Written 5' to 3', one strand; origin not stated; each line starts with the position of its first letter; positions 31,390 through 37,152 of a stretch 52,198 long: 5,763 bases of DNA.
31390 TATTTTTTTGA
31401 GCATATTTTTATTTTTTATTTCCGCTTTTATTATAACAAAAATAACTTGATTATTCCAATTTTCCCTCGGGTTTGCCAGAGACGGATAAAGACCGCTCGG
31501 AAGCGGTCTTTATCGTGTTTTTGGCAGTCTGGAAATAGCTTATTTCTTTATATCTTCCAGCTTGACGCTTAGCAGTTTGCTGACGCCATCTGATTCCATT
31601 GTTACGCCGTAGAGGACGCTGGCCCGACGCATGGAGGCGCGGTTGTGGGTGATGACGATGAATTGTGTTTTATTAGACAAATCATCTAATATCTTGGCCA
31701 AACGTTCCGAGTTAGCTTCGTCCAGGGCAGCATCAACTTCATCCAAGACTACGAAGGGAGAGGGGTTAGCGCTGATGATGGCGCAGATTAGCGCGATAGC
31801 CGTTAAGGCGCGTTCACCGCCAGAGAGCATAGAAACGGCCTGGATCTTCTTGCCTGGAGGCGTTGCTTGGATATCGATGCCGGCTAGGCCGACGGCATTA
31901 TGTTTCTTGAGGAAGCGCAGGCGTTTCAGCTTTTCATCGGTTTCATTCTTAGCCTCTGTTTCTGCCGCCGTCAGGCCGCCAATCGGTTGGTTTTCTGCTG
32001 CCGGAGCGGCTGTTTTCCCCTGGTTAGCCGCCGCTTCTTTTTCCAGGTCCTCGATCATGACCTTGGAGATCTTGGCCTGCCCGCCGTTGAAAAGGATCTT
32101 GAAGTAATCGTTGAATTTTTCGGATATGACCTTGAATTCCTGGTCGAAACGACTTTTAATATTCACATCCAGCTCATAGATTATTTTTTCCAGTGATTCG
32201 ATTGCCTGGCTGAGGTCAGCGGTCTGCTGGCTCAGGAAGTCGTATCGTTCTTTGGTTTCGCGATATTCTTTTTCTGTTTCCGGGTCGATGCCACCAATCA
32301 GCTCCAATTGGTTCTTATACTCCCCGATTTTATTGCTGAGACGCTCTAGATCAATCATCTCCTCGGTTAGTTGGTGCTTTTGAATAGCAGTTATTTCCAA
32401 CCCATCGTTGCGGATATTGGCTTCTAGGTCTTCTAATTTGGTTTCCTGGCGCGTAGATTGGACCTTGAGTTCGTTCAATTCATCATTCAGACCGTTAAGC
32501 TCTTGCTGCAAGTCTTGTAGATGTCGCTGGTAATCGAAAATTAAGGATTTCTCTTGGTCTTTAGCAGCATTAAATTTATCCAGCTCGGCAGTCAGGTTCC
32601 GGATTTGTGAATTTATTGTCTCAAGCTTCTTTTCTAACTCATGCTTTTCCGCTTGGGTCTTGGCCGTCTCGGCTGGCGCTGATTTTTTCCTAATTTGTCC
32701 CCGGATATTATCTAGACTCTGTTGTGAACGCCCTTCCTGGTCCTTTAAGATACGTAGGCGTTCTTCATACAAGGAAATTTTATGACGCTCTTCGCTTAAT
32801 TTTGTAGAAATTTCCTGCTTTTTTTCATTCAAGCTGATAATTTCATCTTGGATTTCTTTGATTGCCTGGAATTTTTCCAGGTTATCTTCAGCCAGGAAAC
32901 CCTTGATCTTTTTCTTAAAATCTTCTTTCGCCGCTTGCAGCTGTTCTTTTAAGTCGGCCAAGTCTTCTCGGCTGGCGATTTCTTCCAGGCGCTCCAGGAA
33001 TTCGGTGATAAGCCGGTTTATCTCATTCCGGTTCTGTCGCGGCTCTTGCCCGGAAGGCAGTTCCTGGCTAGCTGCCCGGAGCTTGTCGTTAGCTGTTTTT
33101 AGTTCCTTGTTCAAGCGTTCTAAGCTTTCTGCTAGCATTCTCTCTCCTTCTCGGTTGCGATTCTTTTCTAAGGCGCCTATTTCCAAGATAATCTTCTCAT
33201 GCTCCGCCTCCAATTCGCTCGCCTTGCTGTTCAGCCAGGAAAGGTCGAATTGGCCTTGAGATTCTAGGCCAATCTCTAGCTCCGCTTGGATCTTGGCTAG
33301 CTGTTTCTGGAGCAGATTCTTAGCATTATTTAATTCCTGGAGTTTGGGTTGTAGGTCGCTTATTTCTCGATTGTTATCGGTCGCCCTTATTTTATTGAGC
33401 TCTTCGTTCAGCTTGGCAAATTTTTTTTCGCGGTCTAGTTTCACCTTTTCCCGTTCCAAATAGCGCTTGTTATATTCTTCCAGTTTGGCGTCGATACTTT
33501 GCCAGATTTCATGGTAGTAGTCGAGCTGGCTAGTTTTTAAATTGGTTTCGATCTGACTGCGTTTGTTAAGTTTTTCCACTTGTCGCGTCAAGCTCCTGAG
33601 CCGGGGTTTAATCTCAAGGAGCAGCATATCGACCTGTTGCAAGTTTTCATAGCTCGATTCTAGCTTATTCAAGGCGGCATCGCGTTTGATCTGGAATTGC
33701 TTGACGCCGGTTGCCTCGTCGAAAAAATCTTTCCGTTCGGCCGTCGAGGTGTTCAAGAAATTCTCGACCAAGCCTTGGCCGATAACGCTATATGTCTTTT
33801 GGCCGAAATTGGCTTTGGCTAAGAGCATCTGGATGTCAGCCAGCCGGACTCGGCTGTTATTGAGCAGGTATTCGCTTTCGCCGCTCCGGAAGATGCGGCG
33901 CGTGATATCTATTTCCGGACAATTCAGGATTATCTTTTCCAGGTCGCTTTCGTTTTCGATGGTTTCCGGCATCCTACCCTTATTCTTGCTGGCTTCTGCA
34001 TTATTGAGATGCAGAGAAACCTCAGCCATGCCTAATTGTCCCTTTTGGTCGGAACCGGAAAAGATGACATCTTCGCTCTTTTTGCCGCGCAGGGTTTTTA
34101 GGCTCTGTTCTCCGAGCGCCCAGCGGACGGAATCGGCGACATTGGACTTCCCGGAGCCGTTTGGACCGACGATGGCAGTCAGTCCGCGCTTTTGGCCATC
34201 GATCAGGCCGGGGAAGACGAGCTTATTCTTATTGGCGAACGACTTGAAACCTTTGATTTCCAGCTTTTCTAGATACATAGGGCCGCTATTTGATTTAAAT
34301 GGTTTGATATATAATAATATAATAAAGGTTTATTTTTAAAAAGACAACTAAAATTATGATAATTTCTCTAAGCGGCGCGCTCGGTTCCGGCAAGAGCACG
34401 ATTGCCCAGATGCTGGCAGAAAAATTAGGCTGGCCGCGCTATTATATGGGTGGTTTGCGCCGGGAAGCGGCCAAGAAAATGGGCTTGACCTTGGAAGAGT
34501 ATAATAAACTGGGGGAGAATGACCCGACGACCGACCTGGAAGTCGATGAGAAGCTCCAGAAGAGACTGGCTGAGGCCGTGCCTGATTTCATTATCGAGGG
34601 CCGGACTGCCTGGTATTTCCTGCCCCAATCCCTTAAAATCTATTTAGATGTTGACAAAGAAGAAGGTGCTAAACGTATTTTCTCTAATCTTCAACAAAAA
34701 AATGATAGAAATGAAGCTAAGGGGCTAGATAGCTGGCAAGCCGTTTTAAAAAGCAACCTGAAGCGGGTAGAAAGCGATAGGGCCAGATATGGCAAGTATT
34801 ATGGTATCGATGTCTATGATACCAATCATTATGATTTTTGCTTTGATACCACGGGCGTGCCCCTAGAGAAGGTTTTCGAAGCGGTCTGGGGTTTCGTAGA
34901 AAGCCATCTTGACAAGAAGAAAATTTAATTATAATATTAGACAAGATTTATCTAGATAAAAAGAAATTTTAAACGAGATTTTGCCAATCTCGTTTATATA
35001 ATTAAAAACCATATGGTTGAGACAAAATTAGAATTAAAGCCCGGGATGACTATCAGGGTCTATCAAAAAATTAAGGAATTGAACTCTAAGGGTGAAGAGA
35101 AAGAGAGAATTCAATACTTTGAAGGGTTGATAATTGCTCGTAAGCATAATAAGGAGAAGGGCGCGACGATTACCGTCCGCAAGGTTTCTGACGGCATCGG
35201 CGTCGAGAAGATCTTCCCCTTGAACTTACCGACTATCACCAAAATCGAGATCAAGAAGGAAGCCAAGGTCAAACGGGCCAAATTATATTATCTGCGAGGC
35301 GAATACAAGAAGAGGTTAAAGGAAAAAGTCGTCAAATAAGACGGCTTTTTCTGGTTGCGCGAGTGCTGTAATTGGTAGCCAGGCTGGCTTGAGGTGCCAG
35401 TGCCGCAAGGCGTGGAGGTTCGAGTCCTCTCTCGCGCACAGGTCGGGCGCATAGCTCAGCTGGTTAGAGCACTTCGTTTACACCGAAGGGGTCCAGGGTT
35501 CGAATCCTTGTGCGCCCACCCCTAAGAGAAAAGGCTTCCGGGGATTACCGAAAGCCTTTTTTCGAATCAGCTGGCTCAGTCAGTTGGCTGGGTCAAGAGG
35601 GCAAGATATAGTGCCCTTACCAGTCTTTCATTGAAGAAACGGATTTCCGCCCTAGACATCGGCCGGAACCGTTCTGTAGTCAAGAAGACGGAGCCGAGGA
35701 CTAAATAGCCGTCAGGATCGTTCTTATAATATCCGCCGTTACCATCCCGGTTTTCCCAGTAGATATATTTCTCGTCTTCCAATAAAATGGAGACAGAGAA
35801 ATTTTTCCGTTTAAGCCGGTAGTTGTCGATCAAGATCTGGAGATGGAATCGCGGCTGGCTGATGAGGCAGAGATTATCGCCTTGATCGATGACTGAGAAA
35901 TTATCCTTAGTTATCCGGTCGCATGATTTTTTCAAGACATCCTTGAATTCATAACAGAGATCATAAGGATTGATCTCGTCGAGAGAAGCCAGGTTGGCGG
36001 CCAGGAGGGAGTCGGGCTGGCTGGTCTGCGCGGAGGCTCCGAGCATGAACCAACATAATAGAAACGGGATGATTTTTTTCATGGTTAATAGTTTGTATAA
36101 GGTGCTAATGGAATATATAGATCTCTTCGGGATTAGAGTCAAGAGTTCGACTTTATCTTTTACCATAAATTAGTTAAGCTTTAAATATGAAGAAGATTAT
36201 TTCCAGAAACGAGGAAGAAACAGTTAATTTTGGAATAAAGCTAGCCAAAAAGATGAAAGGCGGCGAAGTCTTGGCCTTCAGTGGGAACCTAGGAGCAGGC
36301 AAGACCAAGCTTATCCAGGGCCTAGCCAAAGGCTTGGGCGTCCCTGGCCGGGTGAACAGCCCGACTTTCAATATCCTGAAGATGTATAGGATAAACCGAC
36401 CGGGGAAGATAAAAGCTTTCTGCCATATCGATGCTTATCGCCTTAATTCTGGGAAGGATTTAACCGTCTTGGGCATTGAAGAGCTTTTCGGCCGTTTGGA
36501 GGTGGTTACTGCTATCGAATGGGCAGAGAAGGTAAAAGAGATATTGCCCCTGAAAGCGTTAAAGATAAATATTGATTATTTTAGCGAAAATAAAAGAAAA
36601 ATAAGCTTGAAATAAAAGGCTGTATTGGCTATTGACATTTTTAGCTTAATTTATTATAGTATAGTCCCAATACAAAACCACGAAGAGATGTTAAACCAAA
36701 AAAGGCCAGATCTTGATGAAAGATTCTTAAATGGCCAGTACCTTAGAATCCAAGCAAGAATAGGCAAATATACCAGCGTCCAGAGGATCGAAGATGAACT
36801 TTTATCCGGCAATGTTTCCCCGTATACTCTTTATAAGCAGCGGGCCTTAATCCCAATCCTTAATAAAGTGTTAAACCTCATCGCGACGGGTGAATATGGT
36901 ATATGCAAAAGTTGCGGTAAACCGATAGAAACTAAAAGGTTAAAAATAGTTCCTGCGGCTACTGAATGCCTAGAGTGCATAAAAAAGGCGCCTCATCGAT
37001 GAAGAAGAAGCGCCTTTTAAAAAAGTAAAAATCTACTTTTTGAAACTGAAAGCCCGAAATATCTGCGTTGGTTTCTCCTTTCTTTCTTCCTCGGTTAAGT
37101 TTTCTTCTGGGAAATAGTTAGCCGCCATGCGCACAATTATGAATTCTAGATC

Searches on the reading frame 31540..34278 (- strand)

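Call 8: search_protein_families(library=pfam, proteins=[window:31540-34278:-], max_evalue=0.001)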
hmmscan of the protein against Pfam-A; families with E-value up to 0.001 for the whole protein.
window:31540-34278:- (912 aa): 2 families
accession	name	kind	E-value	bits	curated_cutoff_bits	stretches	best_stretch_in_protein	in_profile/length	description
PF02463.25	SMC_N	-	3.6e-59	200.3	40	1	2-900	1-219/220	RecF/RecN/SMC N terminal domain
PF13304.12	AAA_21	-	5.6e-12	46.8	27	2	809-879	230-299/304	AAA domain, putative AbiEii toxin, Type IV TA system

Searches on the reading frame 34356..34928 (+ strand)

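Call 13: search_protein_families(library=pfam, proteins=[window:34356-34928:+], max_evalue=0.001)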
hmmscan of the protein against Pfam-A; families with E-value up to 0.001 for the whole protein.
window:34356-34928:+ (190 aa): 5 families
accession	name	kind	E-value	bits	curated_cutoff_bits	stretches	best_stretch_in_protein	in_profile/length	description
PF13189.12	Cytidylate_kin2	-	7.9e-19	68.9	28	1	2-166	1-175/176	Cytidylate kinase-like family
PF13207.12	AAA_17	-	1.2e-11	45.5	27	1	7-108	2-119/136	AAA domain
PF13238.12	AAA_18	-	1.3e-10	42.3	29.4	1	3-117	1-117/128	AAA domain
PF02224.24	Cytidylate_kin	-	5.4e-08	33.2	26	0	66-144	104-177/211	Cytidylate kinase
PF01712.25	dNK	-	0.00066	19.9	27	0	3-28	1-26/203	Deoxynucleoside kinase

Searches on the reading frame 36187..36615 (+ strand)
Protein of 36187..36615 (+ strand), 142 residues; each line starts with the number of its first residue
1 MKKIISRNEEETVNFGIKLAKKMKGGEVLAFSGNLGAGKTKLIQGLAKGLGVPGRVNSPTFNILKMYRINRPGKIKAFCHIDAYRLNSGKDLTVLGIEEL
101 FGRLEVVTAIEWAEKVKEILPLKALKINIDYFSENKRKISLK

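Call 14: search_protein_families(library=pfam, proteins=[window:36187-36615:+], max_evalue=0.001)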
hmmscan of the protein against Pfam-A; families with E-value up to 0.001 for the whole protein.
window:36187-36615:+ (142 aa): 1 family
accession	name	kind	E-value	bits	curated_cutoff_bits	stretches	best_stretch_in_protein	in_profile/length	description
PF02367.23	TsaE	-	9e-36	123.1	26.6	1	7-139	2-128/128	Threonylcarbamoyl adenosine biosynthesis protein TsaE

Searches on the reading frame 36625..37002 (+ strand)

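Call 14: search_protein_families(library=pfam, proteins=[window:36625-37002:+], max_evalue=0.001)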
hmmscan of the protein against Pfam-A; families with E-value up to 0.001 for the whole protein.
window:36625-37002:+ (125 aa): 2 families
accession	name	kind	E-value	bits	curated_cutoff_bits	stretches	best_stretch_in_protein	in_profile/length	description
PF01258.23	zf-dskA_traR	-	2.8e-08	34.1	24.9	1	89-118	1-30/36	Prokaryotic dksA/traR C4-type zinc finger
PF18508.7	zf_C2H2_13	-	0.00041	20.3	26.5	1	89-103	15-29/42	Zinc finger domain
